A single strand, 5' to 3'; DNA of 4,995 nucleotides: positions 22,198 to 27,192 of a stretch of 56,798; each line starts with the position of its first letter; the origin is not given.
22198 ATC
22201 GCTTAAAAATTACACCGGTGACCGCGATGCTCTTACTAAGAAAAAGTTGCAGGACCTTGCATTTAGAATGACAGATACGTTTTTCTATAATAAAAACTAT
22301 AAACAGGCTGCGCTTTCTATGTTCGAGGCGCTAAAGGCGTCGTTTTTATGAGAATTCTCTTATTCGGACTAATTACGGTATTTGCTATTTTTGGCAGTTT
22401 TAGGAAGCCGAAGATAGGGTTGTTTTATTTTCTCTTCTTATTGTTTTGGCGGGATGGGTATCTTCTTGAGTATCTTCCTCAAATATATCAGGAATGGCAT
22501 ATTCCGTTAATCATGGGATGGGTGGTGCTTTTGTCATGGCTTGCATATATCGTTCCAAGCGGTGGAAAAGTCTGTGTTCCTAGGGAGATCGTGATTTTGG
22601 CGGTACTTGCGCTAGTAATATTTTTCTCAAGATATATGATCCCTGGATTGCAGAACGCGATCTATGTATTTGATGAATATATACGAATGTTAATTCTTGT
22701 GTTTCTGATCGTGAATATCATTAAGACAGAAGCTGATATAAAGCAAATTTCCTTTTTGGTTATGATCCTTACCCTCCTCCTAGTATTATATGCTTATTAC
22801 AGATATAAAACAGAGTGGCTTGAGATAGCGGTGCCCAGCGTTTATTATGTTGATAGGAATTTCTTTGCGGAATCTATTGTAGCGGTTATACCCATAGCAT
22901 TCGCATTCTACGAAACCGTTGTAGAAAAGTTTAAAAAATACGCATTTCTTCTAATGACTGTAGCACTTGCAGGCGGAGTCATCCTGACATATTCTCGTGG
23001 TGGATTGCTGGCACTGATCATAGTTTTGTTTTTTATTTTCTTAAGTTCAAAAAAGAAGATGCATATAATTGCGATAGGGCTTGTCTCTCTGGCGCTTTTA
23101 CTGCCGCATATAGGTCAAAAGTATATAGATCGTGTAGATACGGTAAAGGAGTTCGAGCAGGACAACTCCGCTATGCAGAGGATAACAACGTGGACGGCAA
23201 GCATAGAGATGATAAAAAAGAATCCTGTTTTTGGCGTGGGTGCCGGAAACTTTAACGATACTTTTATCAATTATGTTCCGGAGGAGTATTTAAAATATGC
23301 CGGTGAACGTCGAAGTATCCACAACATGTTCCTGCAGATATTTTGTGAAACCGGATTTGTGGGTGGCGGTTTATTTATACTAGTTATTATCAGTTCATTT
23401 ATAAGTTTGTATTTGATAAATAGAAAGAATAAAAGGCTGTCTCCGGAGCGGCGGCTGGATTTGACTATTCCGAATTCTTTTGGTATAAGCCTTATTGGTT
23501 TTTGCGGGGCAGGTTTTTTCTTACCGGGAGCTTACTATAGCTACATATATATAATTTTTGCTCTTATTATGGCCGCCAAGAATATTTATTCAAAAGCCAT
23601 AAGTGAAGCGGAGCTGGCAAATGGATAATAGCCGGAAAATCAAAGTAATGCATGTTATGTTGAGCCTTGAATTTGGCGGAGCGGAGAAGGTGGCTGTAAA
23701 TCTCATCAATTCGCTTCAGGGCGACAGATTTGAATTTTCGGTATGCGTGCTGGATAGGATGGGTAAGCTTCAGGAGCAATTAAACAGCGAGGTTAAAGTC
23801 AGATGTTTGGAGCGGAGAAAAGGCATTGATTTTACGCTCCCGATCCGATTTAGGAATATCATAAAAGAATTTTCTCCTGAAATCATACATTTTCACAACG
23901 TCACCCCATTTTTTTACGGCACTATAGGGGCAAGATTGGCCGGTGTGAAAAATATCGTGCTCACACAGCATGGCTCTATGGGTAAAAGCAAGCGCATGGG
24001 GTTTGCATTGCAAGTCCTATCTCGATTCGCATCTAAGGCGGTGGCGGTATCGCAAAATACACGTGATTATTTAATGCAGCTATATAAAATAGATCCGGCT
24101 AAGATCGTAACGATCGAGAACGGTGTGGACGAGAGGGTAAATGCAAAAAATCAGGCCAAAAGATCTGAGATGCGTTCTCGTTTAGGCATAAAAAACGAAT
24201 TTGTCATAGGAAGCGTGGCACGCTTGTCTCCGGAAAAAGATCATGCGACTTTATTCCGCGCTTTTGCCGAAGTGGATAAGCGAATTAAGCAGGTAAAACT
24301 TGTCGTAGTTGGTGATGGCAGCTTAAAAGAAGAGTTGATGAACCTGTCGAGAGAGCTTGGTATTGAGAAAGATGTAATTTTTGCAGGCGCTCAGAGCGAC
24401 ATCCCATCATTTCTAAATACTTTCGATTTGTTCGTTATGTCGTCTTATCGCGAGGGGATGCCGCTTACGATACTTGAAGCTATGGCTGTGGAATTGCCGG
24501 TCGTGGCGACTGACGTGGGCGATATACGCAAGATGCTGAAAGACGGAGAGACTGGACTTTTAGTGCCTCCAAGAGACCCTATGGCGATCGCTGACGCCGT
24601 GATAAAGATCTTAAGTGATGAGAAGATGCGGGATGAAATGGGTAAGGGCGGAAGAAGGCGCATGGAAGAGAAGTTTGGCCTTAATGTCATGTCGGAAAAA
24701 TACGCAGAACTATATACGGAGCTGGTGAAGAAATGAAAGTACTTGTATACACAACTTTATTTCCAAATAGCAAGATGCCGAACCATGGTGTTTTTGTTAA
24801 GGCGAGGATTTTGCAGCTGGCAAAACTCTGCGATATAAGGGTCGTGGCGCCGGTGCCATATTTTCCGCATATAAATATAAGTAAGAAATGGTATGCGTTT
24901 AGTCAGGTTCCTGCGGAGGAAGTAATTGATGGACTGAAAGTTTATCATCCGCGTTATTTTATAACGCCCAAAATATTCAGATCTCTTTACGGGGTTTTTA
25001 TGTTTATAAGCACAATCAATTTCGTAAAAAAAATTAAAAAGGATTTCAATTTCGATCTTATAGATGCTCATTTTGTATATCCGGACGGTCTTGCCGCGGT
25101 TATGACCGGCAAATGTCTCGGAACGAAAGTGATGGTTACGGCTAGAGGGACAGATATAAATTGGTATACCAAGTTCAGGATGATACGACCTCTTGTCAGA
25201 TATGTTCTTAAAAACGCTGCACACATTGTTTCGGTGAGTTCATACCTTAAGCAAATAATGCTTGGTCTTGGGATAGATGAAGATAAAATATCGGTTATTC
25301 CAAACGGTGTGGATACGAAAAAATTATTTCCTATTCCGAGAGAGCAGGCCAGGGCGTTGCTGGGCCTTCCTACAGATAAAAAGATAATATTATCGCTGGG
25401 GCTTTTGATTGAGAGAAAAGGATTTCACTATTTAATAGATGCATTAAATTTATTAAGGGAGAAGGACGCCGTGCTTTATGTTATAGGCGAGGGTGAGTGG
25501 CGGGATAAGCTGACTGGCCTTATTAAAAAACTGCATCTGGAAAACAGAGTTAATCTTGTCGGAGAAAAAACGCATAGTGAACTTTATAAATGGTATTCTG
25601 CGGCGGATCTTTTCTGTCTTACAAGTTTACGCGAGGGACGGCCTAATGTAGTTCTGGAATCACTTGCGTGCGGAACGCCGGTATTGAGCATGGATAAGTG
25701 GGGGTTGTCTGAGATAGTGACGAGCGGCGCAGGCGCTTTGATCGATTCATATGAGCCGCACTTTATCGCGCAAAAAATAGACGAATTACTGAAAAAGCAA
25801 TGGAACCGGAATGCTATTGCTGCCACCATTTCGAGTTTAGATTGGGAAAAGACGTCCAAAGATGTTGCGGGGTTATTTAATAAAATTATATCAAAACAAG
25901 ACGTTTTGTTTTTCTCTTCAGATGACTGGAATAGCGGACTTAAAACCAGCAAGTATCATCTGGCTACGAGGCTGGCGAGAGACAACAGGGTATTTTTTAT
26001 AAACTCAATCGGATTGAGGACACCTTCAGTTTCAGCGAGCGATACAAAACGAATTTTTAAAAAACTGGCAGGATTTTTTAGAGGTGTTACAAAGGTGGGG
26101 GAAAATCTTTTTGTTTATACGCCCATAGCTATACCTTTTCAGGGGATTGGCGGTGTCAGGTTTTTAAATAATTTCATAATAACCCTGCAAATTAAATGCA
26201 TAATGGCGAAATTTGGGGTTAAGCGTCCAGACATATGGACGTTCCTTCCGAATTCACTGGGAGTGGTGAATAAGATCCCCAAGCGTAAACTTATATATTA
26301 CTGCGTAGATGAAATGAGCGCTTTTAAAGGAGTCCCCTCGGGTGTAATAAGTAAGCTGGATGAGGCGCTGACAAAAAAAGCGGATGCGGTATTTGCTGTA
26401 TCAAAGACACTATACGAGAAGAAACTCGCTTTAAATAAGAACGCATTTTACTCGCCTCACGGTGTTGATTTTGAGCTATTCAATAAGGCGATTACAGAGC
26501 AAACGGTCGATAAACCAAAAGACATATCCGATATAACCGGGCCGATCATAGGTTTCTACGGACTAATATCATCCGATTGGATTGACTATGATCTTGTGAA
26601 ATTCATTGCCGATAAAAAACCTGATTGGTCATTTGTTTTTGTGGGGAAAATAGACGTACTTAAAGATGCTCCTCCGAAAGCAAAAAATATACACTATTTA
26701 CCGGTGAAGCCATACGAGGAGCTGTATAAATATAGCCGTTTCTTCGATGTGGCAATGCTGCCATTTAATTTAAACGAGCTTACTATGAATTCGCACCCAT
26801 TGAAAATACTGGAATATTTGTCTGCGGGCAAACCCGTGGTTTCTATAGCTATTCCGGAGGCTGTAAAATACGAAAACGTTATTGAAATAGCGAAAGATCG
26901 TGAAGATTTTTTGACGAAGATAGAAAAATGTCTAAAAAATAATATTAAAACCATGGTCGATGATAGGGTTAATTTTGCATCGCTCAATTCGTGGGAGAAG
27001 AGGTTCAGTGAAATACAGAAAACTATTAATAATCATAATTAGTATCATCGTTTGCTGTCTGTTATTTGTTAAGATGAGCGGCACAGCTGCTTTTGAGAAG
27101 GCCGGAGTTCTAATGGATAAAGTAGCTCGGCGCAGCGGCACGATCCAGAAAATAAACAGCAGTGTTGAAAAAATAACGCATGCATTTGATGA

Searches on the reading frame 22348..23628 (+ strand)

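Call 17: search_protein_families(library=pfam, proteins=[window:22348-23628:+], max_evalue=0.01)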
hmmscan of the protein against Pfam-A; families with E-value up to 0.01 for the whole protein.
window:22348-23628:+ (426 aa): 2 families
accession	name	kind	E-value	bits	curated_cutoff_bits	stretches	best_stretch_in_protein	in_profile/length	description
PF04932.20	Wzy_C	-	5.4e-27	94.8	31.7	1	203-344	2-149/149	O-Antigen ligase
PF10039.14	DUF2275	-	0.0095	16.5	24.6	0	230-278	29-78/210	Predicted integral membrane protein (DUF2275)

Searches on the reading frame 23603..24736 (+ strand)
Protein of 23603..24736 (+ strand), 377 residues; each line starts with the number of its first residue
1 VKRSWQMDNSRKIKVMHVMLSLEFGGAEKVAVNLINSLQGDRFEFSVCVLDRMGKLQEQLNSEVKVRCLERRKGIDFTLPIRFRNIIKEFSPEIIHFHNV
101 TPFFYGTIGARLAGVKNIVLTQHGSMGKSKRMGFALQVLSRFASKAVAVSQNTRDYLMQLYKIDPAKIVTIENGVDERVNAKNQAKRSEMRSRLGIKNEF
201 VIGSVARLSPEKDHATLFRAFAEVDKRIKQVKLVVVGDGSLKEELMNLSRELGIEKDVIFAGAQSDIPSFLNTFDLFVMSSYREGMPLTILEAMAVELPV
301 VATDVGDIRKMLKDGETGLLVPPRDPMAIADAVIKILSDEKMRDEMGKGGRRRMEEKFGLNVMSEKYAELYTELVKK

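Call 17: search_protein_families(library=pfam, proteins=[window:23603-24736:+], max_evalue=0.01)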
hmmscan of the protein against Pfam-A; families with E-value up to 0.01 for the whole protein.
window:23603-24736:+ (377 aa): 7 families
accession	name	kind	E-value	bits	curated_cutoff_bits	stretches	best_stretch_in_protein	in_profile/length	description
PF00534.26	Glycos_transf_1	-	3.7e-47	160.5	26.4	1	188-353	3-172/172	Glycosyl transferases group 1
PF13692.12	Glyco_trans_1_4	-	1.9e-40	138.9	27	1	200-339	2-142/142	Glycosyl transferases group 1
PF13439.12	Glyco_transf_4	-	1.5e-26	93.9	28.5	1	24-177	1-168/170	Glycosyltransferase Family 4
PF13579.12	Glyco_trans_4_4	-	3.3e-10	40.9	29.7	1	25-174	1-158/158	Glycosyl transferase 4-like domain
PF13477.12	Glyco_trans_4_2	-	9.9e-10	39.2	23.4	1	32-141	14-126/139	Glycosyl transferase 4-like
PF20706.3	GT4-conflict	-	3.3e-06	26.8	26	1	141-312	145-320/385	Family 4 Glycosyltransferase in conflict systems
PF13524.12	Glyco_trans_1_2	-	1e-05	25.9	25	1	262-357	35-132/144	Glycosyl transferase-like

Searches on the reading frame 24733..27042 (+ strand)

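Call 17: search_protein_families(library=pfam, proteins=[window:24733-27042:+], max_evalue=0.01)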
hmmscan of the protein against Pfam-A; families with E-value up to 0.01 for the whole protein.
window:24733-27042:+ (769 aa): 7 families
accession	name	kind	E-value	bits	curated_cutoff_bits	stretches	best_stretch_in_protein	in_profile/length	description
PF00534.26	Glycos_transf_1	-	3.7e-43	147.5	26.4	2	203-362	2-165/172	Glycosyl transferases group 1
PF13692.12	Glyco_trans_1_4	-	2.8e-38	131.8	27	2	217-354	2-141/142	Glycosyl transferases group 1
PF13439.12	Glyco_transf_4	-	9.3e-20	71.8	28.5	1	87-196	53-169/170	Glycosyltransferase Family 4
PF13579.12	Glyco_trans_4_4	-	2.6e-11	44.5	29.7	1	62-192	34-158/158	Glycosyl transferase 4-like domain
PF13524.12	Glyco_trans_1_2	-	9.8e-11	42.2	25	2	241-364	9-123/144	Glycosyl transferase-like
PF20706.3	GT4-conflict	-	9e-06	25.3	26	1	159-358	144-348/385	Family 4 Glycosyltransferase in conflict systems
PF13477.12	Glyco_trans_4_2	-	0.00046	20.8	23.4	1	89-169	58-139/139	Glycosyl transferase 4-like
